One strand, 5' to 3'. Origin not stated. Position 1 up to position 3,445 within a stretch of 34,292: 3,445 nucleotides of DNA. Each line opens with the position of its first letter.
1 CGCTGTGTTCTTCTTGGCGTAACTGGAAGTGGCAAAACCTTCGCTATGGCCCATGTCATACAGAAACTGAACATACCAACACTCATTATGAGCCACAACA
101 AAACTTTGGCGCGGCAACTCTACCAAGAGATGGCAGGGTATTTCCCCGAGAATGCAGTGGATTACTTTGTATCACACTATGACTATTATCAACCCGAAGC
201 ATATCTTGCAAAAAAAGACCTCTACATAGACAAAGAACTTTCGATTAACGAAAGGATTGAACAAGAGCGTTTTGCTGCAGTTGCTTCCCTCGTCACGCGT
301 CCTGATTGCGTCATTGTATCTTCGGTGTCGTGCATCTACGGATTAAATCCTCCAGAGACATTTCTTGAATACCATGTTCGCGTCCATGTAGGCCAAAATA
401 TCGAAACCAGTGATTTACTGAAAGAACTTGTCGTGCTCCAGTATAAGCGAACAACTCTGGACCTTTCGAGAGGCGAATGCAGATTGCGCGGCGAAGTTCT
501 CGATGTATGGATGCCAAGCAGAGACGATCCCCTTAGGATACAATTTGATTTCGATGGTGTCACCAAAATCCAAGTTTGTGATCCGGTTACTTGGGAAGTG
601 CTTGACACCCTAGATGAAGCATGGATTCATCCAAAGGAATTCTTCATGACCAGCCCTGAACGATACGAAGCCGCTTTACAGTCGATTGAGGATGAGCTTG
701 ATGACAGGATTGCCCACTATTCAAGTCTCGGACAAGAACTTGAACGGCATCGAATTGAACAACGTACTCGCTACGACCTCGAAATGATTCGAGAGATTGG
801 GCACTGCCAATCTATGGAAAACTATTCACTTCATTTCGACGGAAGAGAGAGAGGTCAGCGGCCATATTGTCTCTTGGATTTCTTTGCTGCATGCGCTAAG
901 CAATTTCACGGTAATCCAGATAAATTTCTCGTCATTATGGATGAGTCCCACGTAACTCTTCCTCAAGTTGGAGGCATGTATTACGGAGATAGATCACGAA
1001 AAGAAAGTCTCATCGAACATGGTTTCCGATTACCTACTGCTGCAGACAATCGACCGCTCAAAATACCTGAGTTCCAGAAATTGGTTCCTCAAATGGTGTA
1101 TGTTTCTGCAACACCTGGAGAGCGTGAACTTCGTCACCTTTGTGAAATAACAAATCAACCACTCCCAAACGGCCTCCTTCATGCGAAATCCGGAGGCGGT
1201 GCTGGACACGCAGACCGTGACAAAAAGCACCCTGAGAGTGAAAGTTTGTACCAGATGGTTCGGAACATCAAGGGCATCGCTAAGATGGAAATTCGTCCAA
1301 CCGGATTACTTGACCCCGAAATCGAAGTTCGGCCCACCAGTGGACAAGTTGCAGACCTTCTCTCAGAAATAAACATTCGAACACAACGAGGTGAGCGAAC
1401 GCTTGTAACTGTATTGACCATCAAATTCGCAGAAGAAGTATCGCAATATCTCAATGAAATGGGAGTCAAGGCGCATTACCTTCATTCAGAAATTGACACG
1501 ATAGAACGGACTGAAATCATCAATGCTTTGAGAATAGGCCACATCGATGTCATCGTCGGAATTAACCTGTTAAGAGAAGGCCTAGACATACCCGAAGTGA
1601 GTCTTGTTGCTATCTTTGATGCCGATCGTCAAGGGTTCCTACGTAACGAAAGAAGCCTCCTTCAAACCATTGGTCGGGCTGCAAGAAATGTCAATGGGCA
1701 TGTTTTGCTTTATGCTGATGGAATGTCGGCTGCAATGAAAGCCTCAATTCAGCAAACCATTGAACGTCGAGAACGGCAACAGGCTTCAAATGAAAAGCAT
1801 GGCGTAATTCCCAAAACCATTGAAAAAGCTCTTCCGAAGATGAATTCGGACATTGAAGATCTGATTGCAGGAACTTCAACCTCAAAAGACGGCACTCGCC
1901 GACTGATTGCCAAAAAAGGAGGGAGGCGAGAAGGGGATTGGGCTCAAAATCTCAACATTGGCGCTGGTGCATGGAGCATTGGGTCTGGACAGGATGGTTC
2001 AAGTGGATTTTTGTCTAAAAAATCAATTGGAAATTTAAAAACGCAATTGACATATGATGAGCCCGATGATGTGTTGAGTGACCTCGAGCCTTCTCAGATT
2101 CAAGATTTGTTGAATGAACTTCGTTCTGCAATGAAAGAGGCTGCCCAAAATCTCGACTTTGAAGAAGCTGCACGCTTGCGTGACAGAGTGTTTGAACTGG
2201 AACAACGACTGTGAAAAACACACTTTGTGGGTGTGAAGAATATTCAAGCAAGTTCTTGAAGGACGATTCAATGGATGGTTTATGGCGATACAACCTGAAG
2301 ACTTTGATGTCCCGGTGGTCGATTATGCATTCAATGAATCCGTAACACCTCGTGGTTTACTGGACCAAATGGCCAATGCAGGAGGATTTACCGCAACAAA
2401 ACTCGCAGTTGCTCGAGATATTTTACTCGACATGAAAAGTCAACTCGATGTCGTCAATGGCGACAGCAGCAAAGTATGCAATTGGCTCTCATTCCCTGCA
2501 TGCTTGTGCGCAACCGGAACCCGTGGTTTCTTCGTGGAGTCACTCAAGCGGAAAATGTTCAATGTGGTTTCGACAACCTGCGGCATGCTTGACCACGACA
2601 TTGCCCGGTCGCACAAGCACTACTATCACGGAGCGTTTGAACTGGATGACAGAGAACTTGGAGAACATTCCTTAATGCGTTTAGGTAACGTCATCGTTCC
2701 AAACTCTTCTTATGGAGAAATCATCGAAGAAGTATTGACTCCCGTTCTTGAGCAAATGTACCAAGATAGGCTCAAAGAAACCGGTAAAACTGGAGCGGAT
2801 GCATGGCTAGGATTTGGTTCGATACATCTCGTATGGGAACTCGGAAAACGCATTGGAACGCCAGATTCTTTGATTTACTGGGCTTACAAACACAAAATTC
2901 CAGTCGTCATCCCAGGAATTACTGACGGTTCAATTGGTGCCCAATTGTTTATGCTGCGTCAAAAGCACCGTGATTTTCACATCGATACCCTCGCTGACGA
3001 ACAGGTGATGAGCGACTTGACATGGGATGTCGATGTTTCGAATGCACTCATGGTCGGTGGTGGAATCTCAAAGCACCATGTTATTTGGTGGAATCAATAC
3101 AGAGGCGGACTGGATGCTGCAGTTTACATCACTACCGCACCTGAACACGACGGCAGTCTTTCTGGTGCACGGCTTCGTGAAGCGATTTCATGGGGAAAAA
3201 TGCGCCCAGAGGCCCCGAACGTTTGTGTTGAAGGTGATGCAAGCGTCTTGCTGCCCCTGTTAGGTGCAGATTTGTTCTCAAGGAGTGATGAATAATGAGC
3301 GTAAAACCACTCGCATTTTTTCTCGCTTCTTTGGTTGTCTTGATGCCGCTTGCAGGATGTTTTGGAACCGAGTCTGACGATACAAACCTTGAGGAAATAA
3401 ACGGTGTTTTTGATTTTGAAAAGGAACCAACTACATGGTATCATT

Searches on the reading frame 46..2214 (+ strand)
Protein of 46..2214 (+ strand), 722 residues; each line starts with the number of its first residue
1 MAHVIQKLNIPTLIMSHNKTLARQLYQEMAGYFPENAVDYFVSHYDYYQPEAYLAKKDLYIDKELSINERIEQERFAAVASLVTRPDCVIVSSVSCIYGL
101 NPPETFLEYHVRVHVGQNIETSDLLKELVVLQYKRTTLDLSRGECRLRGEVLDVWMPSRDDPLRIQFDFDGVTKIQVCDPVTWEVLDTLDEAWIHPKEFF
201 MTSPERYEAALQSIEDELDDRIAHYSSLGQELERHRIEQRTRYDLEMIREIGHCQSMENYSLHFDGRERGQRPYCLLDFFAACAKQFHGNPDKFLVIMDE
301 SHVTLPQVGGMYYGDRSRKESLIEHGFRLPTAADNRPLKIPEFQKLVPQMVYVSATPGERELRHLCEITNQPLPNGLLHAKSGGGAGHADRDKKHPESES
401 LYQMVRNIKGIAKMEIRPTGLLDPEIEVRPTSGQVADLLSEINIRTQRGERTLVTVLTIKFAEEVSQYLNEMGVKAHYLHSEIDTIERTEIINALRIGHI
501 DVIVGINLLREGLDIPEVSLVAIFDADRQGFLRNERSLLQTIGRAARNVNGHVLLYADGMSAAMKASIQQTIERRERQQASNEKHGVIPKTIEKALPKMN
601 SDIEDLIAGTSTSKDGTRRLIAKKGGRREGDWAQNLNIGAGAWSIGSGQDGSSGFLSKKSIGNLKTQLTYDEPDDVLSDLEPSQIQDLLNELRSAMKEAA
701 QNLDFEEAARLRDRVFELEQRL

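Call 5: search_protein_families(library=pfam, proteins=[window:46-2214:+], max_evalue=0.001)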
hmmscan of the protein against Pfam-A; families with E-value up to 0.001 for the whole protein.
window:46-2214:+ (722 aa): 4 families
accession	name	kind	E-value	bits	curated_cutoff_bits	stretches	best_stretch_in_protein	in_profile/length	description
PF00271.37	Helicase_C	-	7.4e-21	74.9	23.5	1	437-548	4-109/110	Helicase conserved C-terminal domain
PF17757.6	UvrB_inter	-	7.4e-21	74.5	22.9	1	112-199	2-90/91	UvrB interaction domain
PF12344.14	UvrB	-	2e-13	50.4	27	1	555-596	1-42/43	Ultra-violet resistance protein B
PF02151.25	UVR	-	3e-10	40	21.5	1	687-720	2-35/36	UvrB/uvrC motif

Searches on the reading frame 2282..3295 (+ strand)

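Call 5: search_protein_families(library=pfam, proteins=[window:2282-3295:+], max_evalue=0.001)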
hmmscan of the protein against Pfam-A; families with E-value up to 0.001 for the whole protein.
window:2282-3295:+ (337 aa): 1 family
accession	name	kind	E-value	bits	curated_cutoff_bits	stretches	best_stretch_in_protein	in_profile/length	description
PF01916.23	DS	-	1.6e-88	297.2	27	1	26-329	2-286/288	Deoxyhypusine synthase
